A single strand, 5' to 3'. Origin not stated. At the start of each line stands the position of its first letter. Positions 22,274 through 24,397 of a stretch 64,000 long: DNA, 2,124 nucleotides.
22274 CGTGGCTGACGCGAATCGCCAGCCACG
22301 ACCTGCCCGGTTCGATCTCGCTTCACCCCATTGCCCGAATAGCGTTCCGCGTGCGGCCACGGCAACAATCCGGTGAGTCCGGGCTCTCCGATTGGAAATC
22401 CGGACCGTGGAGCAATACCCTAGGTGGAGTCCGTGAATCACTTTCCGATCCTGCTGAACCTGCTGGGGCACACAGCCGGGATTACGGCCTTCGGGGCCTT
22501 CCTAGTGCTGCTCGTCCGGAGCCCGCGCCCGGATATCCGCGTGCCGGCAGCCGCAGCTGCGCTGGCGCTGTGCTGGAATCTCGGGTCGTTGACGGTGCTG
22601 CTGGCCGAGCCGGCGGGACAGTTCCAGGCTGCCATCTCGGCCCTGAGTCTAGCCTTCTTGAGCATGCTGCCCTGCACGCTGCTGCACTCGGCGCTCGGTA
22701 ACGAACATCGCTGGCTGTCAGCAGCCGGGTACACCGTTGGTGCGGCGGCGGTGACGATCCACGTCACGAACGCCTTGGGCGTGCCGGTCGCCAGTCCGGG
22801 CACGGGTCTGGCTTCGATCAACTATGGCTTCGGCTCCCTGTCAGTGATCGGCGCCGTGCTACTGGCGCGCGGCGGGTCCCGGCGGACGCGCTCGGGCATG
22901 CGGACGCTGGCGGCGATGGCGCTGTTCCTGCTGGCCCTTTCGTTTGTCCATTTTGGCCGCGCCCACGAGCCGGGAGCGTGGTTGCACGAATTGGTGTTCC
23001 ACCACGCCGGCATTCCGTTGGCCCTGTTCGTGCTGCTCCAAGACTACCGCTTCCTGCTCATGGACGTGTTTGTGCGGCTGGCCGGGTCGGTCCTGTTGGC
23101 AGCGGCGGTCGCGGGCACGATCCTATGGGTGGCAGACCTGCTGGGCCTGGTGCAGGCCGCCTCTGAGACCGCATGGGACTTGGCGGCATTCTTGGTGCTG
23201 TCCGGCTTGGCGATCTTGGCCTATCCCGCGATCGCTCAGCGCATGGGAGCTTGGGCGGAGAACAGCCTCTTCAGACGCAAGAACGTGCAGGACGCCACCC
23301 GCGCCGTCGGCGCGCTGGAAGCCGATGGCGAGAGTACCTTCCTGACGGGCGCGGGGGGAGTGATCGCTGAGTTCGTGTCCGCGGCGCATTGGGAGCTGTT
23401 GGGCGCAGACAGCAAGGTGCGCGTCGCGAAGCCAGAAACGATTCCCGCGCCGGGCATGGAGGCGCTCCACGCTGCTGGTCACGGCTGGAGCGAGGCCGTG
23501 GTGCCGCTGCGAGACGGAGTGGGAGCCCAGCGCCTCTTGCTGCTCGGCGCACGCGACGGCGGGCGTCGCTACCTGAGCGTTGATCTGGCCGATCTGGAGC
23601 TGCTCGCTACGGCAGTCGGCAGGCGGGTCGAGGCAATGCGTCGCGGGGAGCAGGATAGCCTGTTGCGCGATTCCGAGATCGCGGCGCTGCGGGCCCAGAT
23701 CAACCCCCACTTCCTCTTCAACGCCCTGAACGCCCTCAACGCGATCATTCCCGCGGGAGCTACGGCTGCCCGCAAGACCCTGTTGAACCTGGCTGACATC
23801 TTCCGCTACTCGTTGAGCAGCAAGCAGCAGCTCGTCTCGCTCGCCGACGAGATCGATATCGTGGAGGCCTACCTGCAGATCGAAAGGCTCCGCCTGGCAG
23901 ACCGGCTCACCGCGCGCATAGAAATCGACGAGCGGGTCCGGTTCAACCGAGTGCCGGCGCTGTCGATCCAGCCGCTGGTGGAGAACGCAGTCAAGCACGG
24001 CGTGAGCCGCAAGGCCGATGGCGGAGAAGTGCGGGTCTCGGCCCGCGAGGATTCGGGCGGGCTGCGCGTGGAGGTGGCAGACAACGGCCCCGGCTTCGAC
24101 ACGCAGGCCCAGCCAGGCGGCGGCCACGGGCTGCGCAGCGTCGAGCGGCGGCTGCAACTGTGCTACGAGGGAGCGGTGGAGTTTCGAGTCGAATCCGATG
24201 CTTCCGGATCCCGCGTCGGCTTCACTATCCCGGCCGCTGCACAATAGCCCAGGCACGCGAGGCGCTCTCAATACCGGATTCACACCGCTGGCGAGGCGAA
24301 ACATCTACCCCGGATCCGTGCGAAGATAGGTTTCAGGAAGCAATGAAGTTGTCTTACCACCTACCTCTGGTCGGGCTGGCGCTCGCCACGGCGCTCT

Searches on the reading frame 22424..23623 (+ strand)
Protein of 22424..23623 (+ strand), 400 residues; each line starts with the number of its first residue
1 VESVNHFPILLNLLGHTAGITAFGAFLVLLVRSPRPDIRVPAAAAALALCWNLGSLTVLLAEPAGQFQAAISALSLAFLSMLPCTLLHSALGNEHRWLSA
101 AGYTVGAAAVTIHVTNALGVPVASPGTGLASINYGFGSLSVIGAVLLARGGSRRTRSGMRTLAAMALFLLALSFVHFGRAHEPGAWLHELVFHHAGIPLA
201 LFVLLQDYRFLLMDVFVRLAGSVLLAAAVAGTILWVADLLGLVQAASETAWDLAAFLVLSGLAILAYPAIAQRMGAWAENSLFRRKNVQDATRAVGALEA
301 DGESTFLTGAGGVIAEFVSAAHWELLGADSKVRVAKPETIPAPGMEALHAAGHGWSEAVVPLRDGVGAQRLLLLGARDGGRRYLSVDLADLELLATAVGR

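Call 33: find_homologous_proteins(query=window:22424-23623:+, max_evalue=0.001)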
Query window:22424-23623:+ (400 aa): 805 proteins with E <= 0.001 among 8000 candidates; the best 120 are listed.
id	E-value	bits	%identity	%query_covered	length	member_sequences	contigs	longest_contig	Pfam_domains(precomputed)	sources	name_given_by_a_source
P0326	2.2e-244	829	99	99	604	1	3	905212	PF13581.13,PF02518.32,PF06580.20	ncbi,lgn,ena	-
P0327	9.6e-244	827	98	99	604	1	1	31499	PF13581.13,PF02518.32,PF06580.20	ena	-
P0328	2.9e-243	825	98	99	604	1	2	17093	PF13581.13,PF02518.32,PF06580.20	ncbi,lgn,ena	-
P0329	7.3e-243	824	98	99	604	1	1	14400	PF13581.13,PF02518.32,PF06580.20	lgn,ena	-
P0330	9.3e-243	824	98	99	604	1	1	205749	PF13581.13,PF02518.32,PF06580.20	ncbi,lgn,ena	-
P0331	9.8e-243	824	98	99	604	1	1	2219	PF13581.13,PF02518.32,PF06580.20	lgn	-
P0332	1.6e-242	823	99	99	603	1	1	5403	PF13581.13,PF02518.32,PF06580.20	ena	-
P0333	2.8e-242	822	98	99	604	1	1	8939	PF13581.13,PF02518.32,PF06580.20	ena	-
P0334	3.1e-242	822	98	99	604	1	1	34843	PF13581.13,PF02518.32,PF06580.20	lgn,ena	-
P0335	7.2e-242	821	98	99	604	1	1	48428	PF13581.13,PF02518.32,PF06580.20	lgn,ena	-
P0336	9.8e-230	781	95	96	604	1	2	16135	PF13581.13,PF02518.32,PF06580.20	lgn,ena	-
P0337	4.4e-228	775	94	96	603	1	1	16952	PF13581.13,PF02518.32,PF06580.20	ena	-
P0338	3.0e-215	733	87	96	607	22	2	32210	PF02518.32,PF06580.20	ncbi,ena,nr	ncbi:MAG: hypothetical protein F4X77_01280 [Acidobacteriia bacterium]|nr:hypothetical protein [Terri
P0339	2.6e-214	730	89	95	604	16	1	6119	PF13581.13,PF02518.32,PF06580.20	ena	-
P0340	1.9e-208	711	86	96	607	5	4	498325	PF13581.13,PF02518.32,PF06580.20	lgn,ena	-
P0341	9.0e-208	709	86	97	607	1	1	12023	PF13581.13,PF02518.32,PF06580.20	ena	-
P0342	4.6e-205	700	84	97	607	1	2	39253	PF13581.13,PF02518.32,PF06580.20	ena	-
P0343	8.1e-205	699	84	97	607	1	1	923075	PF13581.13,PF02518.32,PF06580.20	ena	-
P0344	1.2e-204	698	84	97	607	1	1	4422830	PF13581.13,PF02518.32,PF06580.20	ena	-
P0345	3.0e-204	697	84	97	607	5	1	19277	PF13581.13,PF02518.32,PF06580.20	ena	-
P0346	7.3e-203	692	83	96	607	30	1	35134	PF02518.32,PF06580.20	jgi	-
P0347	2.3e-191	655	77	100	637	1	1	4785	PF13581.13,PF02518.32,PF06580.20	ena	-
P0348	7.8e-191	653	77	100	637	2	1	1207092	PF13581.13,PF02518.32,PF06580.20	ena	-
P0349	1.0e-190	652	77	100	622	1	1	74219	PF02518.32,PF06580.20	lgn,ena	-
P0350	2.4e-186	638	76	100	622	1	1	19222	PF13581.13,PF02518.32,PF06580.20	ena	-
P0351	2.3e-185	635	75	100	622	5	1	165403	PF13581.13,PF02518.32,PF06580.20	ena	-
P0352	1.8e-174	599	72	97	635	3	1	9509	PF02518.32,PF06580.20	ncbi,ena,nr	ncbi:MAG: histidine kinase [Bryobacterales bacterium]|nr:histidine kinase [Bryobacterales bacterium]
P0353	9.5e-159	547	68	100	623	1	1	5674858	PF02518.32,PF06580.20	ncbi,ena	-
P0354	7.4e-157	541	66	96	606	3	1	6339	PF02518.32,PF06580.20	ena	-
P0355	3.6e-154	532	67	100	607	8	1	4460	PF02518.32,PF06580.20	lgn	-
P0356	2.5e-152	526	64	100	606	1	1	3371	PF02518.32,PF06580.20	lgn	-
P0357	2.5e-150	519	63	96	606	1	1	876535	PF02518.32,PF06580.20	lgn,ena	-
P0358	2.7e-150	519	63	100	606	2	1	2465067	PF02518.32,PF06580.20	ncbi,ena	-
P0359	1.1e-143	498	63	100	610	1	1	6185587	PF02518.32,PF06580.20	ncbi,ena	-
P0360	3.7e-143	496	62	96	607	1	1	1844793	PF13581.13,PF02518.32,PF06580.20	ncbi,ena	-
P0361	1.5e-142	494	62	100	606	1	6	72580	PF02518.32,PF06580.20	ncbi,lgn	-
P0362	4.3e-142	492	63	100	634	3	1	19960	PF13581.13,PF02518.32,PF06580.20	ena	-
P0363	8.6e-142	491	61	95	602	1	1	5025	PF02518.32,PF06580.20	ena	-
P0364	2.2e-139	483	61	95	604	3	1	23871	PF02518.32,PF06580.20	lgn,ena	-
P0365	8.9e-139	481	59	96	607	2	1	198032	PF02518.32,PF06580.20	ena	-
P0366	5.9e-135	469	57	100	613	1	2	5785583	PF02518.32,PF06580.20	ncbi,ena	-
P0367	2.7e-134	467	58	99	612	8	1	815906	PF13581.13,PF02518.32,PF06580.20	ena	-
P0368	3.6e-133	463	60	100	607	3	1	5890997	PF13581.13,PF02518.32,PF06580.20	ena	-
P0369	1.1e-130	455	59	100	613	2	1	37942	PF02518.32,PF06580.20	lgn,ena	-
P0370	1.2e-130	455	58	100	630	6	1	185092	PF02518.32,PF06580.20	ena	-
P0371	1.0e-128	448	58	100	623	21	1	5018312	PF13581.13,PF02518.32,PF06580.20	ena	-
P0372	1.1e-128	448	59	100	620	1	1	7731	PF13581.13,PF02518.32,PF06580.20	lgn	-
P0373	9.7e-126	439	58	100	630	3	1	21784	PF02518.32,PF06580.20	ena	-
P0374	1.1e-125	438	57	100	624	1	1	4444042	PF13581.13,PF02518.32,PF06580.20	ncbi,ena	-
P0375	3.1e-124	434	56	96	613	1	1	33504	PF06580.20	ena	-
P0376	2.5e-122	427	57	100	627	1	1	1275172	PF02518.32,PF06580.20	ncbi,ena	-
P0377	5.4e-122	426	54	100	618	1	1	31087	PF06580.20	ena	-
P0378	2.0e-121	424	54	100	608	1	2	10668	PF02518.32,PF06580.20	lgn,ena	-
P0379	1.9e-120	421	57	100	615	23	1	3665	PF02518.32,PF06580.20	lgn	-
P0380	1.6e-119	418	53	100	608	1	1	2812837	PF02518.32,PF06580.20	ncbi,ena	-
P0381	2.6e-119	417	55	100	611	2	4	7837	PF02518.32,PF06580.20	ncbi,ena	-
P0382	1.6e-118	415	53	100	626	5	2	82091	PF06580.20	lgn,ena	-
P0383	2.3e-117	411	56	97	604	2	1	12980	PF13581.13,PF02518.32,PF06580.20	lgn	-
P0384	7.8e-110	386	53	95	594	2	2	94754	PF02518.32,PF06580.20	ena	-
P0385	7.9e-109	383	48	96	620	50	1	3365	PF02518.32,PF06580.20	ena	-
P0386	3.4e-106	374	51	100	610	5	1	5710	PF02518.32,PF06580.20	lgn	-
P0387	3.6e-105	371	52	100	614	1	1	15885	PF02518.32,PF06580.20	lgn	-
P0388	1.8e-103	365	53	95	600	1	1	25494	PF06580.20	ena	-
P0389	4.9e-103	364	51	99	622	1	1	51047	PF02518.32,PF06580.20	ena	-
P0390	8.9e-100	353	50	99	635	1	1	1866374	PF13581.13,PF02518.32,PF06580.20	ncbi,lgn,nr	ncbi:MAG: hypothetical protein GC160_11230 [Acidobacteria bacterium]|nr:hypothetical protein [Acidob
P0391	3.1e-96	341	49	98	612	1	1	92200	PF02518.32,PF06580.20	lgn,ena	-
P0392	4.2e-96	341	50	98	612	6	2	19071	PF02518.32,PF06580.20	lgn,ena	-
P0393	5.8e-95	337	49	98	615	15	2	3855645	PF02518.32,PF06580.20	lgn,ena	-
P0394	1.4e-94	336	48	100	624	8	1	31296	PF02518.32,PF06580.20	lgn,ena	-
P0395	1.8e-94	336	49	98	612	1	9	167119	PF02518.32,PF06580.20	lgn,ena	-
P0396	1.9e-94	336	49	98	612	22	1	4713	PF02518.32,PF06580.20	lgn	-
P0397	2.9e-93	332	47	96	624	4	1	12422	PF02518.32,PF06580.20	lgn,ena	-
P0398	9.4e-93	330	48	100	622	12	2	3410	PF13581.13,PF02518.32,PF06580.20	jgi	jgi:hypothetical protein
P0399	9.9e-93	330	48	100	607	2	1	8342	PF02518.32,PF06580.20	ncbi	-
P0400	8.0e-92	327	48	100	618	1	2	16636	PF02518.32,PF06580.20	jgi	jgi:two-component sensor histidine kinase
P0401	2.5e-91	325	48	96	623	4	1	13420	PF02518.32,PF06580.20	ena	-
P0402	1.7e-90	322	48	100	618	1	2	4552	PF02518.32,PF06580.20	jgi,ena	-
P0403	1.8e-90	322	49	99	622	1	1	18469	PF13581.13,PF02518.32,PF06580.20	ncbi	-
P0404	2.8e-89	319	47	100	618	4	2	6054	PF13581.13,PF02518.32,PF06580.20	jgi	jgi:two-component system, LytTR family, sensor kinase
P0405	3.3e-89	318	45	100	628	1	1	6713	PF02518.32,PF06580.20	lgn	-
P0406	1.6e-88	316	47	99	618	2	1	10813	PF02518.32,PF06580.20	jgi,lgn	jgi:hypothetical protein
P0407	2.1e-87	312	48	100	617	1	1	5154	PF02518.32,PF06580.20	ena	-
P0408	1.1e-86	310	47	100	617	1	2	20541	PF02518.32,PF06580.20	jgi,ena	jgi:two-component sensor histidine kinase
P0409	6.6e-86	307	63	61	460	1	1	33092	PF02518.32,PF06580.20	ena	-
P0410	2.4e-84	302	46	97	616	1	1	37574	PF02518.32,PF06580.20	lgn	-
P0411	5.8e-84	301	59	40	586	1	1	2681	PF02518.32,PF06580.20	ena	-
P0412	4.1e-83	298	46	99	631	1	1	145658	PF02518.32,PF06580.20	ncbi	-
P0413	9.0e-82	294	45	98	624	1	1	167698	PF02518.32,PF06580.20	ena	-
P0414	1.4e-80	290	44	99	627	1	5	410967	PF02518.32,PF06580.20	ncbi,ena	-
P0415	1.5e-78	283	48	96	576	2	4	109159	PF02518.32,PF06580.20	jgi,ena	-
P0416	7.1e-78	281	45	97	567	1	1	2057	PF02518.32,PF06580.20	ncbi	-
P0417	8.2e-78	281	45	98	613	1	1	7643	PF02518.32,PF06580.20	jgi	jgi:hypothetical protein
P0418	8.8e-78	281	47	99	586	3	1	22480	PF02518.32,PF06580.20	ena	-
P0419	1.3e-77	280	44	90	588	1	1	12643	PF02518.32,PF06580.20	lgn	-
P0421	1.7e-76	276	41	100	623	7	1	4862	PF02518.32,PF06580.20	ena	-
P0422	3.6e-76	275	45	98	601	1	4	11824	PF02518.32,PF06580.20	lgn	-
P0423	4.7e-76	275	42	99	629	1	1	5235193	PF02518.32,PF06580.20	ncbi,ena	-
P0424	1.4e-75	273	45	99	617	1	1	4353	PF02518.32,PF06580.20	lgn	-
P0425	1.5e-73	267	40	100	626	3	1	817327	PF02518.32,PF06580.20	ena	-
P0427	2.8e-67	246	41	98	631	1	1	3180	PF13581.13,PF02518.32,PF06580.20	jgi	jgi:hypothetical protein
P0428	4.1e-64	236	39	98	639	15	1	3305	PF02518.32,PF06580.20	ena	-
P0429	1.8e-63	234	40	98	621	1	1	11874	PF02518.32,PF06580.20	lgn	-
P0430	5.7e-63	232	43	98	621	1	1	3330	PF06580.20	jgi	jgi:two-component system LytT family sensor kinase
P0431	3.1e-62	230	39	98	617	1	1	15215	PF02518.32,PF06580.20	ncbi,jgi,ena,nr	ncbi:MAG TPA: histidine kinase [Bryobacteraceae bacterium]|nr:histidine kinase [Bryobacteraceae bact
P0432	4.6e-62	229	38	98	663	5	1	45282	PF02518.32,PF06580.20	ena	-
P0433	1.2e-61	228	39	98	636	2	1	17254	PF02518.32,PF06580.20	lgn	-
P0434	4.0e-61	226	39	98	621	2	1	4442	PF06580.20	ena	-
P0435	5.2e-61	225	40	98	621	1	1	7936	PF06580.20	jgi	jgi:two-component system LytT family sensor kinase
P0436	8.5e-61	225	39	98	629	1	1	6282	PF02518.32,PF06580.20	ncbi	-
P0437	1.6e-60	224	40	98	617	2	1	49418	PF06580.20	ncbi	-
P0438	3.6e-60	223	41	98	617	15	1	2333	PF02518.32,PF06580.20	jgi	jgi:two-component system LytT family sensor kinase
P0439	6.5e-60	222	37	98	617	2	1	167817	PF06580.20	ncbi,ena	-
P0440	8.6e-60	221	39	96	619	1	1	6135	PF06580.20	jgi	jgi:hypothetical protein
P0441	2.1e-59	220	39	98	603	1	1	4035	PF06580.20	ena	-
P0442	2.6e-59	220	40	96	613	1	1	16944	PF06580.20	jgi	jgi:two-component system, LytTR family, sensor kinase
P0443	2.6e-59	220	40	98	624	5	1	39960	PF02518.32,PF06580.20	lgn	-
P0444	3.0e-59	220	39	98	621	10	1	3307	PF06580.20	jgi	jgi:two-component system, LytTR family, sensor kinase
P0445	3.2e-59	220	40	98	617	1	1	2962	PF06580.20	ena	-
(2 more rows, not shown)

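Call 34: find_encoding_contigs(protein=P0353, flank=5000, max_places=1)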
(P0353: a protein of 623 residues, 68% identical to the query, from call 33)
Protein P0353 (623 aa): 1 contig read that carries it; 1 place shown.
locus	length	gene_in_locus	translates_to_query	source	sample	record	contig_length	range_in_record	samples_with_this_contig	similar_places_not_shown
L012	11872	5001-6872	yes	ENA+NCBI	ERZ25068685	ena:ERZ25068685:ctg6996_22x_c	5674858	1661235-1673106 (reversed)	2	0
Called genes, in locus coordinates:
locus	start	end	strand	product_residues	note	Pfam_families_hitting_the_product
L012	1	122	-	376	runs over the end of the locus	PF13384:HTH_23 (weak), PF13936:HTH_38, PF00665:rve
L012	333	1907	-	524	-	PF20042:DUF6444, PF13005:zf-IS66 (weak), PF03050:DDE_Tnp_IS66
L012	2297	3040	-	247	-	PF00072:Response_reg, PF04397:LytTR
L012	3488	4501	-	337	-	PF13384:HTH_23, PF13936:HTH_38, PF00665:rve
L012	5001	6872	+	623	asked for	PF06580:His_kinase, PF02518:HATPase_c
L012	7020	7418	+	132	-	-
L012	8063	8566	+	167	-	-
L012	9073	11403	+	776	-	PF13620:CarboxypepD_reg, PF13715:CarbopepD_reg_2 (faint), PF07715:Plug, PF00593:TonB_dep_Rec_b-barrel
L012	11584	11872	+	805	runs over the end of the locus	PF13620:CarboxypepD_reg, PF13715:CarbopepD_reg_2, PF07715:Plug, PF00593:TonB_dep_Rec_b-barrel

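Call 35: find_encoding_contigs(protein=P0366, flank=5000, max_places=1)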
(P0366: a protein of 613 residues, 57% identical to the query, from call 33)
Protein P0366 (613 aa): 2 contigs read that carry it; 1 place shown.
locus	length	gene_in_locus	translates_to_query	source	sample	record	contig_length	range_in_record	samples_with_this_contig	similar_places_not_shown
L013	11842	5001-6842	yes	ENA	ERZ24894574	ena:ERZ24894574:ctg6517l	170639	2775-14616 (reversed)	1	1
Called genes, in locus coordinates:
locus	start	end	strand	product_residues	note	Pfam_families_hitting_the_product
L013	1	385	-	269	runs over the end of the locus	-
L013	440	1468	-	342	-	-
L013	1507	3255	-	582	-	PF01839:FG-GAP (faint), PF13517:FG-GAP_3, PF07593:UnbV_ASPIC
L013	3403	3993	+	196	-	PF18306:LDcluster4, PF03641:Lysine_decarbox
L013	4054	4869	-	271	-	PF00072:Response_reg, PF04397:LytTR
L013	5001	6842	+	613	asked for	PF06580:His_kinase, PF02518:HATPase_c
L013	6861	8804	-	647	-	PF02824:TGS, PF07973:tRNA_SAD, PF00587:tRNA-synt_2b, PF03129:HGTP_anticodon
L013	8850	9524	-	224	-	PF00970:FAD_binding_6, PF00175:NAD_binding_1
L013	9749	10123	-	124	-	PF01903:CbiX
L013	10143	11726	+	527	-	PF00474:SSF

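Call 36: find_encoding_contigs(protein=P0423, flank=5000, max_places=1)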
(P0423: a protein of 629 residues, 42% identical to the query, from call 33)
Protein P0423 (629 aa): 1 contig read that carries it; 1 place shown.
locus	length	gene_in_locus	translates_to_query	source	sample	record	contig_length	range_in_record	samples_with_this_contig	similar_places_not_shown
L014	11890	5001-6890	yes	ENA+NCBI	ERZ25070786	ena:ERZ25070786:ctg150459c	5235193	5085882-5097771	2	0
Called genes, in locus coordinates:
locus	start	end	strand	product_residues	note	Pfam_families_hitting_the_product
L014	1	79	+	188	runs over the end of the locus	-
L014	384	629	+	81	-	-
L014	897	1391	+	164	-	PF10544:T5orf172 (weak)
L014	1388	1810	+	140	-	PF01850:PIN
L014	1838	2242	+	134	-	-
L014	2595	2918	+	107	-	PF22747:Zn_ribbon_DUF2089, PF09862:DUF2089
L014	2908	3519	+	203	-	-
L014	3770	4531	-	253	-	PF00072:Response_reg, PF04397:LytTR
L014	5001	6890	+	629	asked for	PF06580:His_kinase, PF02518:HATPase_c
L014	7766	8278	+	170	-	PF03190:Thioredox_DsbH, PF13899:Thioredoxin_7, PF13098:Thioredoxin_2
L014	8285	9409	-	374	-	PF15892:BNR_4 (faint), PF02012:BNR (faint), PF13088:BNR_2 (weak)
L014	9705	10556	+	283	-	PF11604:CusF_Ec, PF00578:AhpC-TSA (weak), PF08534:Redoxin (weak), PF02630:SCO1-SenC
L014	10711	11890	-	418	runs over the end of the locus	PF00067:p450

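Call 39: find_encoding_contigs(protein=P0359, flank=5000, max_places=1)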
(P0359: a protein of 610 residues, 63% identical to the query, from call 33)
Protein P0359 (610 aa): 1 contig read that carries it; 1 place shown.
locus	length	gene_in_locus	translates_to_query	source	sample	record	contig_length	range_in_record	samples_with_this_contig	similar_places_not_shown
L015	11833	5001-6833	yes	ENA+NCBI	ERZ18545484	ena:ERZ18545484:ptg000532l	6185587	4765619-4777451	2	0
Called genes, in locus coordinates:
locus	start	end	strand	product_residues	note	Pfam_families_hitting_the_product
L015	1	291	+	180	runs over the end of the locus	PF13302:Acetyltransf_3, PF00583:Acetyltransf_1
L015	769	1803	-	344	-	-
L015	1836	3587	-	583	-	PF01839:FG-GAP (faint), PF13517:FG-GAP_3, PF07593:UnbV_ASPIC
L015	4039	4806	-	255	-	PF00072:Response_reg, PF04397:LytTR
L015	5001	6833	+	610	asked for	PF06580:His_kinase, PF02518:HATPase_c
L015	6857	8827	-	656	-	PF02824:TGS, PF07973:tRNA_SAD, PF00587:tRNA-synt_2b, PF03129:HGTP_anticodon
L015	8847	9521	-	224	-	PF00970:FAD_binding_6, PF00175:NAD_binding_1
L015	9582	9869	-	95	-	PF01903:CbiX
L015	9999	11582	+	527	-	PF00474:SSF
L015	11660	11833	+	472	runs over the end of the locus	PF13424:TPR_12 (weak), PF13432:TPR_16, PF23914:TPR_CcmH_CycH (weak), PF13432:TPR_16 (weak), PF14559:TPR_19, PF13414:TPR_11 (weak), PF14559:TPR_19 (weak), PF13432:TPR_16, +16 more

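Call 40: find_encoding_contigs(protein=P0352, flank=5000, max_places=1)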
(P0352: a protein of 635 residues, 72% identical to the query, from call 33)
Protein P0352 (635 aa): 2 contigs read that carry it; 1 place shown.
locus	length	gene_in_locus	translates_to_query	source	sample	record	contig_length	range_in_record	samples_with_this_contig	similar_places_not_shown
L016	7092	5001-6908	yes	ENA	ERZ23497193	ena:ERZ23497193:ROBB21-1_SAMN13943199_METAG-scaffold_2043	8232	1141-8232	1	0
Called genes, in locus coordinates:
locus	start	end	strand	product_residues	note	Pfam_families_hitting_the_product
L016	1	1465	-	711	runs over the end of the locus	PF00378:ECH_1, PF16113:ECH_2, PF02737:3HCDH_N, PF00725:3HCDH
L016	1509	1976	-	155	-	-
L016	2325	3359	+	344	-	PF02934:GatB_N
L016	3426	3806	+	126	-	PF02637:GatB_Yqey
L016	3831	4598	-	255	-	PF00072:Response_reg, PF04397:LytTR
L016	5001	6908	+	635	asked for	PF06580:His_kinase, PF02518:HATPase_c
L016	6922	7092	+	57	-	?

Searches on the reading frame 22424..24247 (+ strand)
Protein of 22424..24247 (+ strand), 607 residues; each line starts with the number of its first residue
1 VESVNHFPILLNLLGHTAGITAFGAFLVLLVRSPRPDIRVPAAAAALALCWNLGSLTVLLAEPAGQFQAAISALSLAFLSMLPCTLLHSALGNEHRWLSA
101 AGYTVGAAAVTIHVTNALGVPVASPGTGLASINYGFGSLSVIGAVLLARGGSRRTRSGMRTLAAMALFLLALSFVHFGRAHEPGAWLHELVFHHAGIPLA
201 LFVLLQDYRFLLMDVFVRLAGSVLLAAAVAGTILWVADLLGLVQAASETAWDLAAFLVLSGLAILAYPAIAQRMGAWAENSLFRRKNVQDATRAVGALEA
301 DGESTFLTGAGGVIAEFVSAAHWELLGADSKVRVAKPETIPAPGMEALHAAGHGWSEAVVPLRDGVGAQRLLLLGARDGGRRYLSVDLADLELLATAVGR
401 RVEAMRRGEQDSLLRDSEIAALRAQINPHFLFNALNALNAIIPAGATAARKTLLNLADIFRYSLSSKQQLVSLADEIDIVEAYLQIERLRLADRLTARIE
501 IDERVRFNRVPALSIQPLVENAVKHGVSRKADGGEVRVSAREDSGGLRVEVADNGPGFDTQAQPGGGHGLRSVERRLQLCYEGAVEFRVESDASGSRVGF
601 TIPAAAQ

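Call 20: search_protein_families(library=pfam, proteins=[window:22424-24247:+], max_evalue=0.01)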
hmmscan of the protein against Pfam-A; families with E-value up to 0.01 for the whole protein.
window:22424-24247:+ (607 aa): 3 families
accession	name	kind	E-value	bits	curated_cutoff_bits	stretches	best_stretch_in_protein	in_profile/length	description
PF06580.19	His_kinase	-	6.8e-25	87.6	25.2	1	418-495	2-81/81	Histidine kinase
PF02518.31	HATPase_c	-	5.1e-10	40.2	26.4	1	515-604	10-109/111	Histidine kinase-, DNA gyrase B-, and HSP90-like ATPase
PF13581.12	HATPase_c_2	-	1.8e-06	28.4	27.4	1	518-567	39-88/127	Histidine kinase-like ATPase domain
